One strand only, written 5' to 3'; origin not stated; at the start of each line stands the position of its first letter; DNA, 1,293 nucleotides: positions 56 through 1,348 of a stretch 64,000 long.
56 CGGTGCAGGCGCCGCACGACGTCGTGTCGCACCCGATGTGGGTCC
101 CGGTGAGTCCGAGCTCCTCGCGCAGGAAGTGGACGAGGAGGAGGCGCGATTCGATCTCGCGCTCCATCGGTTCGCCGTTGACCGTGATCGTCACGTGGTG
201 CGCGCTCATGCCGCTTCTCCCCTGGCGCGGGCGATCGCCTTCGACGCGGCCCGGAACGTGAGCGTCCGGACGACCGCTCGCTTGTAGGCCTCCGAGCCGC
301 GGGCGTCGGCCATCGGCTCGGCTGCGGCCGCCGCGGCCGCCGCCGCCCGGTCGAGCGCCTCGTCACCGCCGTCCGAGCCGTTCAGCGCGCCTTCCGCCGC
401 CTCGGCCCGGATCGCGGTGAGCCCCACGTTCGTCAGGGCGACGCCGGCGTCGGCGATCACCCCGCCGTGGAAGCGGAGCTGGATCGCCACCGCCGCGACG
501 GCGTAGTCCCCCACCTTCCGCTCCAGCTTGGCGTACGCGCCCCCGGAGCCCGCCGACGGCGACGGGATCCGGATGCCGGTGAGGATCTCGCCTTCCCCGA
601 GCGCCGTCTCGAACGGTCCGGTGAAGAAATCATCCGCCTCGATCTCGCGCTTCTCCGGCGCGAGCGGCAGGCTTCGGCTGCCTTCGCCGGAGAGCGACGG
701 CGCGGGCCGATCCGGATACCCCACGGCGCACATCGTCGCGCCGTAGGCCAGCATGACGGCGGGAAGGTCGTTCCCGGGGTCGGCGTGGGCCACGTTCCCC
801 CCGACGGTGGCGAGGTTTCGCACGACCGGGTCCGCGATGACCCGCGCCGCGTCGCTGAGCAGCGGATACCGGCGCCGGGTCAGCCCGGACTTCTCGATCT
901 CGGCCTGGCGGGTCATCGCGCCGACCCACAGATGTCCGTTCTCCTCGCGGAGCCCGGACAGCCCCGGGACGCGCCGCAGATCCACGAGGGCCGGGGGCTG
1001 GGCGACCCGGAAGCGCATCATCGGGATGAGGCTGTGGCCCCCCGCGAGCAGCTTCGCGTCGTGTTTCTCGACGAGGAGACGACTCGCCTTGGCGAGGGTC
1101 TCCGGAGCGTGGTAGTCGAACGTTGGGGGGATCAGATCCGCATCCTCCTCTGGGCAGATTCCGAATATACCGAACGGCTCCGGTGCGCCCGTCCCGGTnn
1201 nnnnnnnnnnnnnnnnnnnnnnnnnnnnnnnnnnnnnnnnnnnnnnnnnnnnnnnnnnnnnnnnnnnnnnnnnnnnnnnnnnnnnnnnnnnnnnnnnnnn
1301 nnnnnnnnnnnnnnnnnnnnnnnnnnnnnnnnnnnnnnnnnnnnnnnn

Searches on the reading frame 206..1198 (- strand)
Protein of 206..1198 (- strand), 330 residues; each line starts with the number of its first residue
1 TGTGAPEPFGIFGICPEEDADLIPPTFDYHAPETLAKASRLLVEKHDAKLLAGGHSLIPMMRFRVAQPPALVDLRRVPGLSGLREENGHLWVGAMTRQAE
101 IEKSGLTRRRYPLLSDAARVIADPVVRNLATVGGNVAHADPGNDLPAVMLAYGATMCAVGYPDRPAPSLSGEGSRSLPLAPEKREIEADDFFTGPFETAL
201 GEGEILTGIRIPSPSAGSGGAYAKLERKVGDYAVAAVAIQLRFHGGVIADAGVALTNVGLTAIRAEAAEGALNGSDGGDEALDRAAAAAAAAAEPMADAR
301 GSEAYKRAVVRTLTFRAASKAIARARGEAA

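Call 61: search_protein_families(library=pfam, proteins=[window:206-1198:-], max_evalue=0.001)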
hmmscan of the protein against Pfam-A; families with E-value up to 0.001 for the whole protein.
window:206-1198:- (330 aa): 2 families
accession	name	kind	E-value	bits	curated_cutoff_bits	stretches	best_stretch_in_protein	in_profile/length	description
PF00941.27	FAD_binding_5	-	6.7e-47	159.9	27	2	26-158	2-133/170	FAD binding domain in molybdopterin dehydrogenase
PF03450.22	CO_deh_flav_C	-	2.6e-20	72.9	25.5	1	221-320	2-101/102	CO dehydrogenase flavoprotein C-terminal domain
